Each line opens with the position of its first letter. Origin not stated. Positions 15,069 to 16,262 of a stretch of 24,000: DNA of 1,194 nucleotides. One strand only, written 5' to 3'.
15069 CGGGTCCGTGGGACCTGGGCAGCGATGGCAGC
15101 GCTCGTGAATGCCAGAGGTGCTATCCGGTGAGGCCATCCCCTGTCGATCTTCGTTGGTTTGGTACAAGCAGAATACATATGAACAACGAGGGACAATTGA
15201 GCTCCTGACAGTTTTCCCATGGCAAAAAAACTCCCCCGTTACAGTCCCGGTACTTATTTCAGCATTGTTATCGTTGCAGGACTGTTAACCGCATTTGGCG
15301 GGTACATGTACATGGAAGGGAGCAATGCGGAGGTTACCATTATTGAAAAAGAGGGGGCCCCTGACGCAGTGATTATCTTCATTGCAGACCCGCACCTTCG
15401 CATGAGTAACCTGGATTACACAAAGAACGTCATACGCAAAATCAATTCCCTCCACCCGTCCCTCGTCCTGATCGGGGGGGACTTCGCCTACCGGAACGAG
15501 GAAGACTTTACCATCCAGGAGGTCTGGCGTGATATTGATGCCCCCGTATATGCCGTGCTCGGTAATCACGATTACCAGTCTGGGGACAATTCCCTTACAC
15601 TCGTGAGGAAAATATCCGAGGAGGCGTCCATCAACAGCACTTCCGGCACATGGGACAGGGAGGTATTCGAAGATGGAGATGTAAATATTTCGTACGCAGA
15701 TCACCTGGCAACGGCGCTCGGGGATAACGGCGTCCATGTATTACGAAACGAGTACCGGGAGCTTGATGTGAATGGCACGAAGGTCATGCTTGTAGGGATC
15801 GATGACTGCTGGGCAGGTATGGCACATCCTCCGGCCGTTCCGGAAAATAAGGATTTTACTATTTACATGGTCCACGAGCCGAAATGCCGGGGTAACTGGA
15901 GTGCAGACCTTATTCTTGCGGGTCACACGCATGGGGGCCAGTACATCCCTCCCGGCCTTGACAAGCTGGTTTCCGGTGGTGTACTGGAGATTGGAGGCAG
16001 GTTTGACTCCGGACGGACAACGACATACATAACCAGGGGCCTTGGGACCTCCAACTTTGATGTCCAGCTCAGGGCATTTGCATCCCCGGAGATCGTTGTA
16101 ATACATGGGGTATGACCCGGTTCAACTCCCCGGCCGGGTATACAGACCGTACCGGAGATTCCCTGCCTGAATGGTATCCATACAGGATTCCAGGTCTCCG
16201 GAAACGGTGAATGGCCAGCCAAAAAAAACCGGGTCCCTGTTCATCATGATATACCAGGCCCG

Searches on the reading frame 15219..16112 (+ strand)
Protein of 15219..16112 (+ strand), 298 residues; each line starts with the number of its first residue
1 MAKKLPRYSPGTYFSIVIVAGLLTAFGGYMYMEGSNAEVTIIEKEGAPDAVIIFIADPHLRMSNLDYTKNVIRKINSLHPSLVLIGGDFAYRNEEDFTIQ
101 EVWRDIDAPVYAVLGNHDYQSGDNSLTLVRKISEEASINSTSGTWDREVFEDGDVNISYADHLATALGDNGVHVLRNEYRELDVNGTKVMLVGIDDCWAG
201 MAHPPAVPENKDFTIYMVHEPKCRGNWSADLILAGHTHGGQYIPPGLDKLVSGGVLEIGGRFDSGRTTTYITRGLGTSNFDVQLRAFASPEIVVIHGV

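Call 68: list_cluster_members(proteins=[L052:3423-4265:+, L052:9984-11855:-, L048:10904-12064:+, L048:5273-5518:+, L048:5585-5995:+, L052:5567-5974:+, L050:4791-5588:+, window:15219-16112:+, window:12330-14633:-])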
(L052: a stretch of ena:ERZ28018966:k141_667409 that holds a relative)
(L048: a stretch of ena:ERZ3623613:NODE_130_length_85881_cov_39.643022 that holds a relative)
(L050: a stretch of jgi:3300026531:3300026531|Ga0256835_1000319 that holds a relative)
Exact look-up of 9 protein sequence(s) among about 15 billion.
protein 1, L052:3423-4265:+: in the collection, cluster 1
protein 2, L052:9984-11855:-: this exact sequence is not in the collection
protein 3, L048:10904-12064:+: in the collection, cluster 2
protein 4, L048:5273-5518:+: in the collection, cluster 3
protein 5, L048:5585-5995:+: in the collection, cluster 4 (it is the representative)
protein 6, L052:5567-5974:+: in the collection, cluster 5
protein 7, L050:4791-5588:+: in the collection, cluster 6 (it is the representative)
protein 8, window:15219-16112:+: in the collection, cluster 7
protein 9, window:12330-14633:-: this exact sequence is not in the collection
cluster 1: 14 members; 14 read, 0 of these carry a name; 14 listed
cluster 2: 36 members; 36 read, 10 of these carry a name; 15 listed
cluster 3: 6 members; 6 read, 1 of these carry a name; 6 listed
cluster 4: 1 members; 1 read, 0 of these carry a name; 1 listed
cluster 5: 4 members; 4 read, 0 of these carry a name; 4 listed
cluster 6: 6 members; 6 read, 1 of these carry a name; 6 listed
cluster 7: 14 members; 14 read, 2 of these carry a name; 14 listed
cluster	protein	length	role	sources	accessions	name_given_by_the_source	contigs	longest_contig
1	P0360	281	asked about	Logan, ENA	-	-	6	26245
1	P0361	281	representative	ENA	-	-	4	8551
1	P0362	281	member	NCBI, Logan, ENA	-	-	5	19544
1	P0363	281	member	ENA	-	-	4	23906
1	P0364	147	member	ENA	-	-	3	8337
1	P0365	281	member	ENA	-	-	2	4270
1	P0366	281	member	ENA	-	-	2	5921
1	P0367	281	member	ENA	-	-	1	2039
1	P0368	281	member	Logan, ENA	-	-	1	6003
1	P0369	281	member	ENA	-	-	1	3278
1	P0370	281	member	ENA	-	-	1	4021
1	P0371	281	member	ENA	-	-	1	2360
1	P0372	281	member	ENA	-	-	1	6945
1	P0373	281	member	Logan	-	-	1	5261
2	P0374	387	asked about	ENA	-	-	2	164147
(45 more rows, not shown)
